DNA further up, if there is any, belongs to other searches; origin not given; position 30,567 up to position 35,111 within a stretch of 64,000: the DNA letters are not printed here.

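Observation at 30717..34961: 1414-aa double activase-ATPase plus HgdB-like fusion wedged between mnmG and mnmE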

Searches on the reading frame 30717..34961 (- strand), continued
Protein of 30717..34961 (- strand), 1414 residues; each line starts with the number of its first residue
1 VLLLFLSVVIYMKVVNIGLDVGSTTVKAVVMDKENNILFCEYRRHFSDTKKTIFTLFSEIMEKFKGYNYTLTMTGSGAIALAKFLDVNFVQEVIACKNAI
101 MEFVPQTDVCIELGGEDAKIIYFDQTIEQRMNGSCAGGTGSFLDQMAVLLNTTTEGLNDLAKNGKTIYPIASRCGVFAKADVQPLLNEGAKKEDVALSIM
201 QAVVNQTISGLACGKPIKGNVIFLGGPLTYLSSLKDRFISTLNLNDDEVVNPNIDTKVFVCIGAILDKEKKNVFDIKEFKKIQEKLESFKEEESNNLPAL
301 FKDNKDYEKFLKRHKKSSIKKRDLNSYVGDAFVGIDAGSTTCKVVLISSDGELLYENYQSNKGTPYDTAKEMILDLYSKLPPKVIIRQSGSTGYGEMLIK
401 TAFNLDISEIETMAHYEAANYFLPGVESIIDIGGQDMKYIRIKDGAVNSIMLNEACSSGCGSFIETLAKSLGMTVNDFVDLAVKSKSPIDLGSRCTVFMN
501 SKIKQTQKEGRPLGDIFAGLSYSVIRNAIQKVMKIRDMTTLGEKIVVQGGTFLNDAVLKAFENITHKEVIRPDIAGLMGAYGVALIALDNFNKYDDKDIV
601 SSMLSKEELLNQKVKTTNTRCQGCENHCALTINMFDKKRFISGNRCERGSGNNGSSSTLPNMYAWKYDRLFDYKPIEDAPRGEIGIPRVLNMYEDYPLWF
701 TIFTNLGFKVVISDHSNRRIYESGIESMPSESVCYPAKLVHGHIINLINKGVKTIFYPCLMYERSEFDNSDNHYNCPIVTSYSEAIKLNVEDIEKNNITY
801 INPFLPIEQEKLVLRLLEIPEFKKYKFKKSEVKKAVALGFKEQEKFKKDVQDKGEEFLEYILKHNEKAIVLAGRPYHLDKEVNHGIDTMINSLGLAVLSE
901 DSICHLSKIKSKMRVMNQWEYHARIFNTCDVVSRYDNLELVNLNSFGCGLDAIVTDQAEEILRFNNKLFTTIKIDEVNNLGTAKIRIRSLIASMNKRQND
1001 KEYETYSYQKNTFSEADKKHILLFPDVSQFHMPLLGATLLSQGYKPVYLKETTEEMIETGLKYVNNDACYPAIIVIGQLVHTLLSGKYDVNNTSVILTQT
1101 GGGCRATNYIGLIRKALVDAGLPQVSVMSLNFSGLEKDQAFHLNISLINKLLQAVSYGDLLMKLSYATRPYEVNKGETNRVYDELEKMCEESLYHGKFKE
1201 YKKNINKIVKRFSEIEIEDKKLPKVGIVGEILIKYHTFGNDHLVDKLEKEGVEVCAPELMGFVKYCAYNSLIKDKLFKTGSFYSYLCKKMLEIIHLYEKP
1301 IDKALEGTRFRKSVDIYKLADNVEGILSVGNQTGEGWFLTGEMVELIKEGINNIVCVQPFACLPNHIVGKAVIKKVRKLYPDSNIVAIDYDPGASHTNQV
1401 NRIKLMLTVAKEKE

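Call 29: find_related_loci(query=A1, collection=genome_contigs, flank=10000)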
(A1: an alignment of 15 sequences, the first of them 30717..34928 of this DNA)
Query A1 (1403 aa) in genome_contigs; peptide patterns used: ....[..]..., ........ (x = any residue, [..] = any of these).
600 stretches matched a pattern (row limit reached: there are more); 595 encode a relative of the query (tblastn E <= 1e-3); the best 80 are kept; 80 distinct loci.
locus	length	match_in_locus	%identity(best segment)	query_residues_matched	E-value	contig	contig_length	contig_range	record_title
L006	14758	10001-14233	57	1-1401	0e+0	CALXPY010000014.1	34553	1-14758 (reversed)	MAG: uncultured Clostridia bacterium isolate BRZ_EA__bin99 genome assembly, contig: BRZ_EA__NODE_1247_length_34553_cov_8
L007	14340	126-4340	58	3-1401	0e+0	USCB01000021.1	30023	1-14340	uncultured Clostridium sp. isolate UMGS1576 genome assembly, contig: NODE_865_length_30023_cov_7.747964, whole genome sh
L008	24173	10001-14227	58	4-1401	0e+0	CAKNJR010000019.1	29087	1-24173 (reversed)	MAG TPA_asm: uncultured Clostridium sp. isolate ERR3414574_bin.27_metaWRAP_v1.1_MAG genome assembly, contig: NODE_2216_l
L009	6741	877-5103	57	2-1401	0e+0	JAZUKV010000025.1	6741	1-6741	MAG: Clostridia bacterium isolate T1900045248_TH20190018.MAGScoT_cleanbin_000014 SGB_5695_k141_496255, whole genome shot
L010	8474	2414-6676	57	2-1401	0e+0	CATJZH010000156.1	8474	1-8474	MAG: uncultured Clostridia bacterium isolate iMGMC-941_1678881729 genome assembly, contig: MegahitA5_98686, whole genome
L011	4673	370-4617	57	2-1401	0e+0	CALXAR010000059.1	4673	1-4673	MAG: uncultured Clostridia bacterium isolate BRZ_LF__bin5 genome assembly, contig: BRZ_LF__NODE_23453_length_4673_cov_7.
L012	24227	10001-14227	56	2-1401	0e+0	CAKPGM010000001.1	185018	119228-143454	MAG: uncultured Clostridia bacterium isolate REFINED_METABAT215_TOP10_CONTIGS_1500_ASSEMBLY_K77_MERGED__Hadza_MoBio_hadz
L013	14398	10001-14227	57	3-1401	0e+0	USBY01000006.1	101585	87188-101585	uncultured Clostridium sp. isolate UMGS1570 genome assembly, contig: NODE_10_length_101585_cov_6.57612, whole genome sho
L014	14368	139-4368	56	2-1401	0e+0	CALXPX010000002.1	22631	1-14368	MAG: uncultured Clostridia bacterium isolate BRZ_PA__bin125 genome assembly, contig: BRZ_PA__NODE_3226_length_22631_cov_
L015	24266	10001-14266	56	2-1401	0e+0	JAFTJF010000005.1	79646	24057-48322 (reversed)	MAG: Clostridia bacterium isolate RGIG3868 Roe_deer_Cecum-1__c1374, whole genome shotgun sequence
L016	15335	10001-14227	57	3-1401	0e+0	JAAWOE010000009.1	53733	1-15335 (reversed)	MAG: Clostridia bacterium isolate ABMPRH_60_1 SL341408_scaffold_831, whole genome shotgun sequence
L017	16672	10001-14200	54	2-1399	0e+0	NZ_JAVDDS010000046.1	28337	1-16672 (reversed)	Herbivorax sp. ANBcel31 46, whole genome shotgun sequence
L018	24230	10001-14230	56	2-1401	0e+0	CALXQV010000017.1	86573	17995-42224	MAG: uncultured Clostridia bacterium isolate E14__bin6 genome assembly, contig: E14__k127_1952505, whole genome shotgun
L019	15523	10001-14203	54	2-1399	0e+0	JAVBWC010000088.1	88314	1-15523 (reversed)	MAG: Clostridiaceae bacterium isolate ZNE14_Bin52 all_Scaff017857, whole genome shotgun sequence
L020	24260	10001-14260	53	3-1399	0e+0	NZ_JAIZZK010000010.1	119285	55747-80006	Clostridium algoriphilum strain DSM 16153 contig00010, whole genome shotgun sequence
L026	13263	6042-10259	52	1-1402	0e+0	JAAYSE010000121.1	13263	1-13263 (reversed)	MAG: Candidatus Epulonipiscium sp. isolate AS23ysBPME_284 133155_AS23, whole genome shotgun sequence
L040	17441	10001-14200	52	6-1402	0e+0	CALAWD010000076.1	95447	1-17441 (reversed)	MAG TPA_asm: uncultured Lachnospiraceae bacterium isolate SRR1747021_bin.135_CONCOCT_v1.1_MAG genome assembly, contig: E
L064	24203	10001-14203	51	4-1402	0e+0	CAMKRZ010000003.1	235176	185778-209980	MAG: uncultured Lachnoclostridium sp. isolate SRR12081299_bin.56_metaWRAP_v1.3_MAG genome assembly, contig: ERZ12289776.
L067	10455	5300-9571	51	5-1403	0e+0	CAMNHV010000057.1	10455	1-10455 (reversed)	MAG: uncultured Lachnospiraceae bacterium isolate SRR1222429_bin.134_metaWRAP_v1.3_MAG genome assembly, contig: NODE.175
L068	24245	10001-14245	51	6-1402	0e+0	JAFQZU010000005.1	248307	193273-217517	MAG: Lachnospiraceae bacterium isolate RGIG2300 Goat_Duodenum.Co__c239838, whole genome shotgun sequence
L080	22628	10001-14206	51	6-1402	0e+0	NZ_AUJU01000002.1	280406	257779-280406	Butyrivibrio sp. LC3010 G622DRAFT_scaffold00002.2_C, whole genome shotgun sequence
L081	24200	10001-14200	51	6-1402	0e+0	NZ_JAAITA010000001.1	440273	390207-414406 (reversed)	Blautia hansenii strain MSK.15.26 NODE_1_length_440273_cov_50.4657, whole genome shotgun sequence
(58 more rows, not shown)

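Call 31: find_encoding_contigs(protein=P0024, flank=8000, max_places=2)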
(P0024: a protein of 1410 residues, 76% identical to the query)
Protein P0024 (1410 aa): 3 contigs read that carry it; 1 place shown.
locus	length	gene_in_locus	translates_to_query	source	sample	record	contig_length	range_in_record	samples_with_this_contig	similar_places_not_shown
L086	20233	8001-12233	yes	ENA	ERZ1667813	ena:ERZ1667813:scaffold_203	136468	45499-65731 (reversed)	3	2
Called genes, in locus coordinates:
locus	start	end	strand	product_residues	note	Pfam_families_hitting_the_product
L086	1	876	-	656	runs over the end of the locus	PF22745:Nlig-Ia, PF01653:DNA_ligase_aden, PF03120:OB_DNA_ligase, PF03119:DNA_ligase_ZBD, PF12826:HHH_2, PF14520:HHH_5, PF00533:BRCT, PF12738:PTCB-BRCT, +1 more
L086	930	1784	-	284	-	PF02463:SMC_N (weak), PF13476:AAA_23 (weak), PF00005:ABC_tran (weak), PF13175:AAA_15, PF13304:AAA_21 (weak)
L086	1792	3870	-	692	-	PF00580:UvrD-helicase, PF01443:Viral_helicase1 (faint), PF13245:AAA_19, PF13604:AAA_30 (weak), PF13087:AAA_12 (faint), PF13361:UvrD_C, PF13538:UvrD_C_2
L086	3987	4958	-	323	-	PF01381:HTH_3, PF13560:HTH_31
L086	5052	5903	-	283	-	PF02588:YitT_membrane, PF10035:DUF2179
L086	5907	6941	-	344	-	PF03462:PCRF, PF00472:RF-1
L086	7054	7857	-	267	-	PF02811:PHP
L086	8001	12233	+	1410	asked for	PF00480:ROK (faint), PF01548:DEDD_Tnp_IS110 (faint), PF01869:BcrAD_BadFG, PF09989:DUF2229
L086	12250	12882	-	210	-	PF01966:HD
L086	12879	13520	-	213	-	-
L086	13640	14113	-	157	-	PF00293:NUDIX, PF14815:NUDIX_4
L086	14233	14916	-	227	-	-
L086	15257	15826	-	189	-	-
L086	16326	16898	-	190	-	-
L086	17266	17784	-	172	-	-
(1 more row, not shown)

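Call 32: find_encoding_contigs(protein=P0019, flank=8000, max_places=2)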
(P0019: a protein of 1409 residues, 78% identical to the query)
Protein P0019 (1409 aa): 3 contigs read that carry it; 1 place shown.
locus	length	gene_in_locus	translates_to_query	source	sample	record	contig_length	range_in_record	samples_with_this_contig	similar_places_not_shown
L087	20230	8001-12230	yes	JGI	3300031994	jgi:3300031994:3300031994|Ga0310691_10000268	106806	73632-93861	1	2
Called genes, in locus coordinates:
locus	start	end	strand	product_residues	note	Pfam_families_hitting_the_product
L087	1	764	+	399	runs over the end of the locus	PF01098:FTSW_RODA_SPOVE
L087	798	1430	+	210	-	PF10531:SLBB, PF22461:SLBB_2 (weak), PF12836:HHH_3, PF00633:HHH (weak)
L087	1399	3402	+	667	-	PF03772:Competence, PF00753:Lactamase_B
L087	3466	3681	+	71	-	-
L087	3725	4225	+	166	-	PF00583:Acetyltransf_1, PF13508:Acetyltransf_7 (weak), PF08445:FR47 (weak)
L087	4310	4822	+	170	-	PF01966:HD (weak)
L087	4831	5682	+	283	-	-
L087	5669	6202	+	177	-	-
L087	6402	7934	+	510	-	PF00535:Glycos_transf_2, PF10111:Glyco_tranf_2_2, PF13641:Glyco_tranf_2_3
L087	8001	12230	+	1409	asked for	PF00480:ROK (faint), PF01548:DEDD_Tnp_IS110 (faint), PF01869:BcrAD_BadFG, PF09989:DUF2229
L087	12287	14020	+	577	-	PF00664:ABC_membrane, PF00005:ABC_tran, PF02463:SMC_N (faint)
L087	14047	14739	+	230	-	PF12844:HTH_19, PF13560:HTH_31, PF01381:HTH_3, PF07022:Phage_CI_repr (faint), PF13443:HTH_26 (weak)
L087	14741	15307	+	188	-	-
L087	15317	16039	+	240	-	-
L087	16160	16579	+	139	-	-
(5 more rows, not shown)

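Call 33: find_encoding_contigs(protein=P0011, flank=8000, max_places=2)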
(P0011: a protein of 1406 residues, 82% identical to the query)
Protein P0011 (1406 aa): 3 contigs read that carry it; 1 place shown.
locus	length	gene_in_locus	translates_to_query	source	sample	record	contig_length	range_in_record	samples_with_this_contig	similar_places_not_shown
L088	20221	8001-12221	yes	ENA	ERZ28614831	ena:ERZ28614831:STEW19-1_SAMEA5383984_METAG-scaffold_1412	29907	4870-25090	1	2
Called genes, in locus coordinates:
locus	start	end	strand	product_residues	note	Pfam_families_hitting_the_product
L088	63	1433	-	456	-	PF11638:DnaA_N, PF01695:IstB_IS21 (weak), PF00308:Bac_DnaA, PF08299:Bac_DnaA_C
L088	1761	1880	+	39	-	PF00468:Ribosomal_L34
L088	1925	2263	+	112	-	PF00825:Ribonuclease_P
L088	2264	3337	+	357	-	PF02096:60KD_IMP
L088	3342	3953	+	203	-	PF14804:Jag_N, PF13083:KH_KhpA-B, PF01424:R3H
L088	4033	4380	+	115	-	PF14018:DUF4234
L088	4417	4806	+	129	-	PF10825:DUF2752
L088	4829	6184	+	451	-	PF10396:TrmE_N, PF00350:Dynamin_N (faint), PF12631:MnmE_helical, PF01926:MMR_HSR1, PF02421:FeoB_N, PF04548:AIG1 (weak)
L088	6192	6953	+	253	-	-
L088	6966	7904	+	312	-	PF12773:DZR (faint)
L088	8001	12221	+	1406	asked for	PF00480:ROK (faint), PF01548:DEDD_Tnp_IS110, PF01869:BcrAD_BadFG, PF09989:DUF2229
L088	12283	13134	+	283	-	-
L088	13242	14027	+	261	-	PF21939:Gp10_C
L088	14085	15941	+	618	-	PF00890:FAD_binding_2 (faint), PF01134:GIDA, PF07992:Pyr_redox_2 (faint), PF12831:FAD_oxidored (faint), PF21680:GIDA_C_1st, PF13932:SAM_GIDA_C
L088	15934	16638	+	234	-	PF02527:GidB, PF05175:MTS (faint), PF13847:Methyltransf_31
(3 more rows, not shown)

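Call 37: get_annotated_region(hit=H2, flank=6000)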
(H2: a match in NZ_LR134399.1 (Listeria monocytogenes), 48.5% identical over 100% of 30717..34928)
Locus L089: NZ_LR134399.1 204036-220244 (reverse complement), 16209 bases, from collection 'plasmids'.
description: Listeria monocytogenes strain NCTC7974 plasmid 2, complete sequence
organism: Listeria monocytogenes (NCBI taxid 1639)
taxonomy: Bacteria; Bacillota; Bacilli; Bacillales; Listeriaceae; Listeria; Listeria monocytogenes
host: -; source: Homo sapiens,Vein blood; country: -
typing (MOB-suite, as given by PLSDB): non-mobilizable
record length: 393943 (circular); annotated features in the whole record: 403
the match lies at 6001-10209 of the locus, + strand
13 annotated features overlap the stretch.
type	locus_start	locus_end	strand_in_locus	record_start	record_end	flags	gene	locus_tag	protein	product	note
CDS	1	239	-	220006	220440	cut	-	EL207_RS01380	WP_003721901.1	mannose/fructose/sorbose PTS transporter subunit IIA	GO:0008643 - carbohydrate transport [Evidence IEA]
CDS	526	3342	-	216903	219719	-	-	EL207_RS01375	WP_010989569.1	sigma-54-dependent transcriptional regulator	-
CDS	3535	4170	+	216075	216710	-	-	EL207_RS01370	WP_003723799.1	FMN-dependent NADH-azoreductase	-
CDS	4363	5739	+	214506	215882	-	-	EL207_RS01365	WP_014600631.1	amino acid permease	GO:0006865 - amino acid transport [Evidence IEA]; GO:0055085 - transmembrane transport [Evidence IEA]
CDS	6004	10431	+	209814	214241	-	-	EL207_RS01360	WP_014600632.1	2-hydroxyacyl-CoA dehydratase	-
CDS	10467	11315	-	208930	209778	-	-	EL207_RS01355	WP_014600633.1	PhzF family phenazine biosynthesis protein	GO:0009058 - biosynthetic process [Evidence IEA]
CDS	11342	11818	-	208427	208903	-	ybaK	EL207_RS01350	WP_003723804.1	Cys-tRNA(Pro) deacylase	GO:0043039 - tRNA aminoacylation [Evidence IEA]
CDS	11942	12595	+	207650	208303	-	-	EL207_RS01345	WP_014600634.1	DUF5105 domain-containing protein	-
CDS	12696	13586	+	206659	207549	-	-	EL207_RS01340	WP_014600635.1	carbon-nitrogen hydrolase family protein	-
CDS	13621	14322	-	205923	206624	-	-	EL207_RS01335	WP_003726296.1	DUF554 domain-containing protein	-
CDS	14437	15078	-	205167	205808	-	-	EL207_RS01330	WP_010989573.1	NAD(P)-dependent oxidoreductase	-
CDS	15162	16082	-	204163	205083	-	rarD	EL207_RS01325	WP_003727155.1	EamA family transporter RarD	GO:0006810 - transport [Evidence IEA]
CDS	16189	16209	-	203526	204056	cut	-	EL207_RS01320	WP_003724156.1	YceI family protein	-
